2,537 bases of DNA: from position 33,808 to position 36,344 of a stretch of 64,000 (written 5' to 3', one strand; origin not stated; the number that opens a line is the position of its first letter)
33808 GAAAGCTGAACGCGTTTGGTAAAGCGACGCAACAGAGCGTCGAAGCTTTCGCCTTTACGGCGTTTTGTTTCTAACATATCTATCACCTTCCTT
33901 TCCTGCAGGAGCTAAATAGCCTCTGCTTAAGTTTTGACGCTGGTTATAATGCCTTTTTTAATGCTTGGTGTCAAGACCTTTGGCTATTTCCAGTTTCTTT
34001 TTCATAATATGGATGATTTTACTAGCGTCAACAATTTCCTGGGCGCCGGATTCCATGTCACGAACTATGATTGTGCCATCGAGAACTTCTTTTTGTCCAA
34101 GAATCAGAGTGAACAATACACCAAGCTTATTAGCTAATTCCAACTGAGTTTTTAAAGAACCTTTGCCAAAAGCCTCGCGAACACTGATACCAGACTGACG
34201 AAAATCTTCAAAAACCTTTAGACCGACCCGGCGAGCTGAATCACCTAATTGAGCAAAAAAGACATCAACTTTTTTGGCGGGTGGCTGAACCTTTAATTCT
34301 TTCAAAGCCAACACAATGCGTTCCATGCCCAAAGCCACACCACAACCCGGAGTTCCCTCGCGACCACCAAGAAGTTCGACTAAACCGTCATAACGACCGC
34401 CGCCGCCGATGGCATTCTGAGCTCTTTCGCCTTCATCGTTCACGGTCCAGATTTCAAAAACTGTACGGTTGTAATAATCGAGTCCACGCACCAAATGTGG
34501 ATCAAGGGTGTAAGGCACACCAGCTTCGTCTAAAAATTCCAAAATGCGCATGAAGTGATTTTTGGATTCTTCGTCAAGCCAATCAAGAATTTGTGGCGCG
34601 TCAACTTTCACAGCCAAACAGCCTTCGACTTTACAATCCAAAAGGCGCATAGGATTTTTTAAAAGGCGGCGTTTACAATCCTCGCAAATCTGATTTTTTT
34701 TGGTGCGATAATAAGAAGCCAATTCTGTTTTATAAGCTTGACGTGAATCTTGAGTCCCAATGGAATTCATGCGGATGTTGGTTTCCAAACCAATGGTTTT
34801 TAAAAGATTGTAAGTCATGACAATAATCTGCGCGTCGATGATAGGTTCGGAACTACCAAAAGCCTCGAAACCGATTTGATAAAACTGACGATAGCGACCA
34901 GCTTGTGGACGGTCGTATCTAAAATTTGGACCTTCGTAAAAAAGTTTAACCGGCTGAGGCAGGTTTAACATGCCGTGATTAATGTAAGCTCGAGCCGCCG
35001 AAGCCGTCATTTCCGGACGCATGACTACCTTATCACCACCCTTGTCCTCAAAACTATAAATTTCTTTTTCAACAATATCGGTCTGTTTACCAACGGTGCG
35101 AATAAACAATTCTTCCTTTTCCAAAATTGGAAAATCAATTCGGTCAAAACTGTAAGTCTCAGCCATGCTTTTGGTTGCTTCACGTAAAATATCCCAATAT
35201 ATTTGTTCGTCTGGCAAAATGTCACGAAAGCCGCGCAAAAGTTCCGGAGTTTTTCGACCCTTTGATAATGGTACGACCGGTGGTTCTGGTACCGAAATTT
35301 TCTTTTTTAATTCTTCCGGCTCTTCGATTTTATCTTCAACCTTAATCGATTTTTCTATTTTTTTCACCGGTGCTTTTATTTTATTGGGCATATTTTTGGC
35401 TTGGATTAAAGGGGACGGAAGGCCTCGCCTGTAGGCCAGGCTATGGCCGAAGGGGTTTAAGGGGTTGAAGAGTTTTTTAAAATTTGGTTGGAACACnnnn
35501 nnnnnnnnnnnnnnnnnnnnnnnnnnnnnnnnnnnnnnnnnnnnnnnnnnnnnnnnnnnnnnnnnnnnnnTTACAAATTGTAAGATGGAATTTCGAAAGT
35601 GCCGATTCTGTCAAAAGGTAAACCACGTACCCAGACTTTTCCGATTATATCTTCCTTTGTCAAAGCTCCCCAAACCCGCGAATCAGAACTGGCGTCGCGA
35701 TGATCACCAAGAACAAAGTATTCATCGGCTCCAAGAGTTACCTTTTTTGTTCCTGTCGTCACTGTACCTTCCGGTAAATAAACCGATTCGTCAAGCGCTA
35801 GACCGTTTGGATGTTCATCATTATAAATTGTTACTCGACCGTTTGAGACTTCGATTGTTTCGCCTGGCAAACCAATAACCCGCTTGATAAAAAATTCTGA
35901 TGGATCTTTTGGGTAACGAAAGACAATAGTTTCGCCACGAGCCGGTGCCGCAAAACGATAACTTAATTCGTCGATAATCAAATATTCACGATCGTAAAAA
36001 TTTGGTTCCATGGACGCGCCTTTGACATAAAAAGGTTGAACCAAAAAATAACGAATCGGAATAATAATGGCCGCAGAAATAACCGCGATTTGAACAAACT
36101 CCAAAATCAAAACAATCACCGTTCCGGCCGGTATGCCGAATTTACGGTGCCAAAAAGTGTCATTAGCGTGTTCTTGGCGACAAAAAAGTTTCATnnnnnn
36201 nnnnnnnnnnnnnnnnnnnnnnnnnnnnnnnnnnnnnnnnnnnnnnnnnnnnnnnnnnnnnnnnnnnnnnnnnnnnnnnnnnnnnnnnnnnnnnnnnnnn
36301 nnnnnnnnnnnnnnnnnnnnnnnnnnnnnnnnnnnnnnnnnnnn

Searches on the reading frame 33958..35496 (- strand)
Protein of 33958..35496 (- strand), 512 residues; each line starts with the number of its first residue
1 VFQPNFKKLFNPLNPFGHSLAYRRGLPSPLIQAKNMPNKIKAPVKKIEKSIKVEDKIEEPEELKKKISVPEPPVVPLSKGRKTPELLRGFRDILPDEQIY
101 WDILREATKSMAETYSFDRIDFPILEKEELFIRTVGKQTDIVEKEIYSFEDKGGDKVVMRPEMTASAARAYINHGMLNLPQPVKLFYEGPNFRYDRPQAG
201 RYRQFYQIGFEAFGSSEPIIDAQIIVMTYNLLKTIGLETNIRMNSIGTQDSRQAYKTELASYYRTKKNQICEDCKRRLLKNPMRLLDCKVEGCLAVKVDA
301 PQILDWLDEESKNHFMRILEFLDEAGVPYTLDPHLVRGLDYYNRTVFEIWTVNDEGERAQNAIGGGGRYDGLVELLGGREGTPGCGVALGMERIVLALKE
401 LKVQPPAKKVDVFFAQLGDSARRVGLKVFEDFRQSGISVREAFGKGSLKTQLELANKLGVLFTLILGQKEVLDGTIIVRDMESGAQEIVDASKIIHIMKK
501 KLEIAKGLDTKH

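Call 46: search_protein_families(library=pfam, proteins=[window:33958-35496:-], max_evalue=0.00001)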
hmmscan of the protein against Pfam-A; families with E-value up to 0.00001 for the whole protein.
window:33958-35496:- (512 aa): 3 families
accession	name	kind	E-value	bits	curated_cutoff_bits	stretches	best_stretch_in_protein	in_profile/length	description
PF13393.11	tRNA-synt_His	-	1.4e-38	133.3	25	1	89-394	1-308/308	Histidyl-tRNA synthetase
PF00587.30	tRNA-synt_2b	-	5.1e-10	40.1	29.3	1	147-353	1-124/179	tRNA synthetase class II core domain (G, H, P, S and T)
PF03129.25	HGTP_anticodon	-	3.1e-09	37.3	21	1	417-500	7-93/94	Anticodon binding domain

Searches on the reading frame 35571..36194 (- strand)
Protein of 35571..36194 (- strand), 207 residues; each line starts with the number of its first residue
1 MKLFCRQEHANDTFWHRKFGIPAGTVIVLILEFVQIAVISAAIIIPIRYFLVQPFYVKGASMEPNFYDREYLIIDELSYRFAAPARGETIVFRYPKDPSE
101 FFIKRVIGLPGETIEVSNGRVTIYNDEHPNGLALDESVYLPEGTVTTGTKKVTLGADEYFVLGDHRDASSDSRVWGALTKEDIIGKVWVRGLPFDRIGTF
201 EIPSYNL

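Call 46: search_protein_families(library=pfam, proteins=[window:35571-36194:-], max_evalue=0.00001)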
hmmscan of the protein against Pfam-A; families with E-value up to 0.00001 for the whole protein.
window:35571-36194:- (207 aa): 1 family
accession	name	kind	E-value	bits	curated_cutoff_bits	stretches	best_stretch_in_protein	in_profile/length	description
PF10502.14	Peptidase_S26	-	5.7e-42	144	22.9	1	31-188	2-164/168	Signal peptidase, peptidase S26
